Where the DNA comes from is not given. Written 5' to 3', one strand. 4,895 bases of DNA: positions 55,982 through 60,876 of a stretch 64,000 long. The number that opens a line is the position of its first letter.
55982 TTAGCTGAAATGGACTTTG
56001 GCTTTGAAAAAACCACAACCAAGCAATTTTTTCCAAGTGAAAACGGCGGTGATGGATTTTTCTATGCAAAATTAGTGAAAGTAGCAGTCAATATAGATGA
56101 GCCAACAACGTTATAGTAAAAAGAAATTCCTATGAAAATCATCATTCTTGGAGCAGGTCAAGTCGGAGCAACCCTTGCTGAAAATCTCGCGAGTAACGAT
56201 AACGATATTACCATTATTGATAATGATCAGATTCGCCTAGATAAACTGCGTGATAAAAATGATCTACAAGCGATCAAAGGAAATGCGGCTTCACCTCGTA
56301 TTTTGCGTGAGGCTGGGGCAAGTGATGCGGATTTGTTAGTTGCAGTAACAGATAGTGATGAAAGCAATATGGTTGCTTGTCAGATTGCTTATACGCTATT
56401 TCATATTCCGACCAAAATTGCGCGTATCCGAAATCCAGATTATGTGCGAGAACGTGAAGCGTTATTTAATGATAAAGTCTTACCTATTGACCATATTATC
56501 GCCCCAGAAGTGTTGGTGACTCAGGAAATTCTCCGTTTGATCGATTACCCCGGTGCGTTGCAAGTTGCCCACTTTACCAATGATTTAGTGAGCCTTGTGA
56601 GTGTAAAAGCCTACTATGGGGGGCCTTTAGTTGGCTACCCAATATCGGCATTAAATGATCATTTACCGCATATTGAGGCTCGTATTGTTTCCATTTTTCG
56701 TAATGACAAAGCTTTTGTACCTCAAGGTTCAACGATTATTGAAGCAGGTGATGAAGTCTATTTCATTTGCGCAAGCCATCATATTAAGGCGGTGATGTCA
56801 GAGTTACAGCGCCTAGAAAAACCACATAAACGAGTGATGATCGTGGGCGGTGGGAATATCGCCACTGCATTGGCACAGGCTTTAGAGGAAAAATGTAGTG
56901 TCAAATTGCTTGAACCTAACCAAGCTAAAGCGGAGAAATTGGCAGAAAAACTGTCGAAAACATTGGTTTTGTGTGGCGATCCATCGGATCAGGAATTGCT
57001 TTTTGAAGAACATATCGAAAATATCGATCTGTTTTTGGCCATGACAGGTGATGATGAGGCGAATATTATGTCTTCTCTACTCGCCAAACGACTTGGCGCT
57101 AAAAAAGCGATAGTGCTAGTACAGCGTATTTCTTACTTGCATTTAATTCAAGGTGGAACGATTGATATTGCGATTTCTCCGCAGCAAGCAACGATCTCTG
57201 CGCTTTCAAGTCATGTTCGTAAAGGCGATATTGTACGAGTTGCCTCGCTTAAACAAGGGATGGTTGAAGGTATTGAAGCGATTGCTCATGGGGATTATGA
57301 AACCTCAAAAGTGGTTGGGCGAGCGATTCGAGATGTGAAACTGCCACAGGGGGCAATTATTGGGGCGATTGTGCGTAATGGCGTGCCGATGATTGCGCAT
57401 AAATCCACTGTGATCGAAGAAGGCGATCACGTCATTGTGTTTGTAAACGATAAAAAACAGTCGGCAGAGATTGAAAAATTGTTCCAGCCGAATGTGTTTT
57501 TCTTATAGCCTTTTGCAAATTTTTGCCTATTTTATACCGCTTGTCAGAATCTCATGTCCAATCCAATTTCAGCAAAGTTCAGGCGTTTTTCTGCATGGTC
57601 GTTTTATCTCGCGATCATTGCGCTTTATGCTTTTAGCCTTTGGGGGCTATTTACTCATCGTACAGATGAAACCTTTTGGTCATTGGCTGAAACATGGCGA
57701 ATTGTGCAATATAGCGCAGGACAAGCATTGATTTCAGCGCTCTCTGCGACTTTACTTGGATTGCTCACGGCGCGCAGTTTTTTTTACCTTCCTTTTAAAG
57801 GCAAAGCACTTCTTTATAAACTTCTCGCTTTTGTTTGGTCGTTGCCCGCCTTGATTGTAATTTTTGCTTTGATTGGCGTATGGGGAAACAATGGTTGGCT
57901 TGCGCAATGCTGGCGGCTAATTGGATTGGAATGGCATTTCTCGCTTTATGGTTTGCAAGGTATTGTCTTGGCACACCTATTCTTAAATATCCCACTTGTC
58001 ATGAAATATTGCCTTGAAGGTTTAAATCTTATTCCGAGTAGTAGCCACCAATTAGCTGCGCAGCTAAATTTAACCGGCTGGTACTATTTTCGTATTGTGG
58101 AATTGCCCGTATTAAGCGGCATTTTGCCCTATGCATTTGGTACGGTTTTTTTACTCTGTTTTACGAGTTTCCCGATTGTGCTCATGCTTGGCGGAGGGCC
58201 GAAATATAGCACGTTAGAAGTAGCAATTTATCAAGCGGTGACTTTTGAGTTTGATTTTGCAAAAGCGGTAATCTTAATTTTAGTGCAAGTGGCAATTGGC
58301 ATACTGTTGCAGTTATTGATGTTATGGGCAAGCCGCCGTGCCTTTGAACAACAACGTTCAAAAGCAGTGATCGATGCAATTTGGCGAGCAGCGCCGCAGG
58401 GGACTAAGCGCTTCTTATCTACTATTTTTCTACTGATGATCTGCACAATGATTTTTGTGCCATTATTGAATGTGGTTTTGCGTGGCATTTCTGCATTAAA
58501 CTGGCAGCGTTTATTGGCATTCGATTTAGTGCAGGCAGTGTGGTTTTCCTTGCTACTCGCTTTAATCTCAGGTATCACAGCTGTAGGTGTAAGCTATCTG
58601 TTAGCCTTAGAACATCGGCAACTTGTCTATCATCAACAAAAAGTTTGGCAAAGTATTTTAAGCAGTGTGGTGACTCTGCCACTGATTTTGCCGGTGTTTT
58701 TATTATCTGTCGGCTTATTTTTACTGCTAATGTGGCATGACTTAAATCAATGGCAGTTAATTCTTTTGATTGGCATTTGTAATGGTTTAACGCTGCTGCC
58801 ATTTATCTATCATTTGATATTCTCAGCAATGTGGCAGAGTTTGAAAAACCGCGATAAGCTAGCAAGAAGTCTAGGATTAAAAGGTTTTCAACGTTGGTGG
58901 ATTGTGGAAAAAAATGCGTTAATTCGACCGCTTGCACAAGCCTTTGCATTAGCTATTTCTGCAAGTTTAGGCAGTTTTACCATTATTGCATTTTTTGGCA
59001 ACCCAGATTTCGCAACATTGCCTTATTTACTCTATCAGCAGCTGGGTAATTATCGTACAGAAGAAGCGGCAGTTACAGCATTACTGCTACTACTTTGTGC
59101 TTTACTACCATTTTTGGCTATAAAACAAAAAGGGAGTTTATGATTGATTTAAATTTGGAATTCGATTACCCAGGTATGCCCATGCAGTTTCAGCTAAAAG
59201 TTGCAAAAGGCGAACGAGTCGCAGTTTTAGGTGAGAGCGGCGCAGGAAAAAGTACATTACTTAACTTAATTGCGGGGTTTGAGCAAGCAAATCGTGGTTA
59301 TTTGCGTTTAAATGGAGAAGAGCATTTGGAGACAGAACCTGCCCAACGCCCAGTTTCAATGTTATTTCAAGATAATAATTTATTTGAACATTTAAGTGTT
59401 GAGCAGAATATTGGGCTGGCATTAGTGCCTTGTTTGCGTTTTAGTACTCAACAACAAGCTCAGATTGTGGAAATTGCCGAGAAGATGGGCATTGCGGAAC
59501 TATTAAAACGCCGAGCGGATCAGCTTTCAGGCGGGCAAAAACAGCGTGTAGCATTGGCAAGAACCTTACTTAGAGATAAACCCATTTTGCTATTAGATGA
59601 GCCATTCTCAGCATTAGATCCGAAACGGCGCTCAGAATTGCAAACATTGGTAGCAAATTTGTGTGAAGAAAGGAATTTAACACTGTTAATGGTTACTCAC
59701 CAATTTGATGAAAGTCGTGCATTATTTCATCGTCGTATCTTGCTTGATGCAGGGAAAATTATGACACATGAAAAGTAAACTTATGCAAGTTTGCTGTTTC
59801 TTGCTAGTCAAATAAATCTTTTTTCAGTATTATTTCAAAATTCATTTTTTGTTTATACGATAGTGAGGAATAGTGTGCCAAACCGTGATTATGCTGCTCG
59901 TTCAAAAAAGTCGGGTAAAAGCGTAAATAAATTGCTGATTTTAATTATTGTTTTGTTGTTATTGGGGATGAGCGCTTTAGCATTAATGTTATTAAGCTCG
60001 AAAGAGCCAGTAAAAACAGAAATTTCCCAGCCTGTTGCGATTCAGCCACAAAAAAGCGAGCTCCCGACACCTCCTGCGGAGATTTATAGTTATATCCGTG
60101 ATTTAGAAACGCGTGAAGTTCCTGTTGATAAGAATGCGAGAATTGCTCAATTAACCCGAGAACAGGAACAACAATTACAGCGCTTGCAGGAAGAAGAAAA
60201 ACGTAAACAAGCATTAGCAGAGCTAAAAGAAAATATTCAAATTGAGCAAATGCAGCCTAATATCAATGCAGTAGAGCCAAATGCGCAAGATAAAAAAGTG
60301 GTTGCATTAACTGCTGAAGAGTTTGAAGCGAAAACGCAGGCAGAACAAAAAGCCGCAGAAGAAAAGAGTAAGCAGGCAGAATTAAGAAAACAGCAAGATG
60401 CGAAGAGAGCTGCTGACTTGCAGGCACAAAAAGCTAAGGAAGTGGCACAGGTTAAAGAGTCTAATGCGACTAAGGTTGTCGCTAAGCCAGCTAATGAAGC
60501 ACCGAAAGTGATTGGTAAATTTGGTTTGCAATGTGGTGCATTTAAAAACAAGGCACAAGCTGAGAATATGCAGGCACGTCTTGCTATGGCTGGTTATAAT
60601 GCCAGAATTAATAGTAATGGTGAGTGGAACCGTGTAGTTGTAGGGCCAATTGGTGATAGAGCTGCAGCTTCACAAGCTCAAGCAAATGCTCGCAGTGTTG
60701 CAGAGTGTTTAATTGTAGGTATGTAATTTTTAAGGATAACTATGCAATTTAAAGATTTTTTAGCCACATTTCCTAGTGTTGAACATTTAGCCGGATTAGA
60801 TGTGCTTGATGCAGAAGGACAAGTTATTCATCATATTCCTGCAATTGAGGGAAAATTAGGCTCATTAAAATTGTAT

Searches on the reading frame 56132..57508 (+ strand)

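Call 52: search_protein_families(library=pfam, proteins=[window:56132-57508:+], max_evalue=0.00001)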
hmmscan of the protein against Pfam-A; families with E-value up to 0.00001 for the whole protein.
window:56132-57508:+ (458 aa): 13 families
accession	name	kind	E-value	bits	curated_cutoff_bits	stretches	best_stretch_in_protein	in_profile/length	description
PF02254.24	TrkA_N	-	2.7e-53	179.7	23.8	2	3-115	1-112/116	TrkA-N domain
PF02080.26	TrkA_C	-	1.5e-28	98.9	27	2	390-442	8-62/71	TrkA-C domain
PF13241.12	NAD_binding_7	-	8.1e-14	52.5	22.1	0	232-313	7-77/104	Putative NAD(P)-binding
PF03807.23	F420_oxidored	-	2.7e-10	41.1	21.6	0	2-49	1-50/94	NADP oxidoreductase coenzyme F420-dependent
PF03435.24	Sacchrp_dh_NADP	-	2.8e-09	37.8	25.1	0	3-70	1-73/129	Saccharopine dehydrogenase NADP binding domain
PF01488.26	Shikimate_DH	-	5e-08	33.6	24.3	0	232-315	12-93/138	Shikimate / quinate 5-dehydrogenase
PF01210.29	NAD_Gly3P_dh_N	-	5.1e-08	33.5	23.1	0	2-75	1-63/158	NAD-dependent glycerol-3-phosphate dehydrogenase N-terminus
PF02558.23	ApbA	-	5.8e-08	32.9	22.2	0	3-47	1-43/150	Ketopantoate reductase PanE/ApbA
PF07992.20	Pyr_redox_2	-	6e-08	32.9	26.1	0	224-276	135-187/291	Pyridine nucleotide-disulphide oxidoreductase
PF02737.24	3HCDH_N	-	4.4e-07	30.4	22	0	2-62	1-60/180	3-hydroxyacyl-CoA dehydrogenase, NAD binding domain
PF01262.27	AlaDh_PNT_C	-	1.5e-06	28.3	23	0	2-70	30-97/214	Alanine dehydrogenase/PNT, C-terminal domain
PF00070.33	Pyr_redox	-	2.4e-06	28.4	22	0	234-262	1-30/82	Pyridine nucleotide-disulphide oxidoreductase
PF13460.12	NAD_binding_10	-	6.6e-06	26.6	27.2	0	8-76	3-71/184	NAD(P)H-binding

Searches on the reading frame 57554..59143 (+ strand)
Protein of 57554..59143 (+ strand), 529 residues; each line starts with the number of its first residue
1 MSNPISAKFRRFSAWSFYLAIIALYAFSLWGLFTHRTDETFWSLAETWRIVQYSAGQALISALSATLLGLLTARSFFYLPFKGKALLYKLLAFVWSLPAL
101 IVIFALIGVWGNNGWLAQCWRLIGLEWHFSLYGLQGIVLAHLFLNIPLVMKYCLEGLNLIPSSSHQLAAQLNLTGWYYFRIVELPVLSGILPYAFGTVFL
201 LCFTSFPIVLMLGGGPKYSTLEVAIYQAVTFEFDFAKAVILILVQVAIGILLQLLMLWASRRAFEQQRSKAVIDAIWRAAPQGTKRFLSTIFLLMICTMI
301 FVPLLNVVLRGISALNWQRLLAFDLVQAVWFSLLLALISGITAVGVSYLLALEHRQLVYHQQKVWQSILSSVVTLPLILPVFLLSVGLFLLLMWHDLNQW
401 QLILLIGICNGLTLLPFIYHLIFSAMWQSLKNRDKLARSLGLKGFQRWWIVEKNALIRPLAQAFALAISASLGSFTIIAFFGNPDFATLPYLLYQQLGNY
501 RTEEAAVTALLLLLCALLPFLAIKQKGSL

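Call 52: search_protein_families(library=pfam, proteins=[window:57554-59143:+], max_evalue=0.00001)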
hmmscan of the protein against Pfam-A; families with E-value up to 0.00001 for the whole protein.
window:57554-59143:+ (529 aa): 1 family
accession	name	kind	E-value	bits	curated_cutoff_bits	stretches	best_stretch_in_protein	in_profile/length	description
PF00528.27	BPD_transp_1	-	1.4e-11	44.9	26.4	2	359-518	10-170/184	Binding-protein-dependent transport system inner membrane component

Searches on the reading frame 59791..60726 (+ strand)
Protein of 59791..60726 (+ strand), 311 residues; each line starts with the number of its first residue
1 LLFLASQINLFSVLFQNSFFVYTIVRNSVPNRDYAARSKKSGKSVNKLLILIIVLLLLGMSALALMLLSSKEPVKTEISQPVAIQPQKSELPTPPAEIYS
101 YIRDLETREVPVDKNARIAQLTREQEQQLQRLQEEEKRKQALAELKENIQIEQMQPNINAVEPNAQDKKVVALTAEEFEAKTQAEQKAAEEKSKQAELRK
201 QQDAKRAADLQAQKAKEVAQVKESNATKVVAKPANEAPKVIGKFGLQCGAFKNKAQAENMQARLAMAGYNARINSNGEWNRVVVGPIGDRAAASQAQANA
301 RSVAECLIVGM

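Call 52: search_protein_families(library=pfam, proteins=[window:59791-60726:+], max_evalue=0.00001)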
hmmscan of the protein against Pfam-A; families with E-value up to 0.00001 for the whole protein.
window:59791-60726:+ (311 aa): 1 family
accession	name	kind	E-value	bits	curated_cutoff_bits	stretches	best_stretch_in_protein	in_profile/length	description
PF05036.18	SPOR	-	4.4e-17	62.6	21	1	242-301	3-65/76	SPOR domain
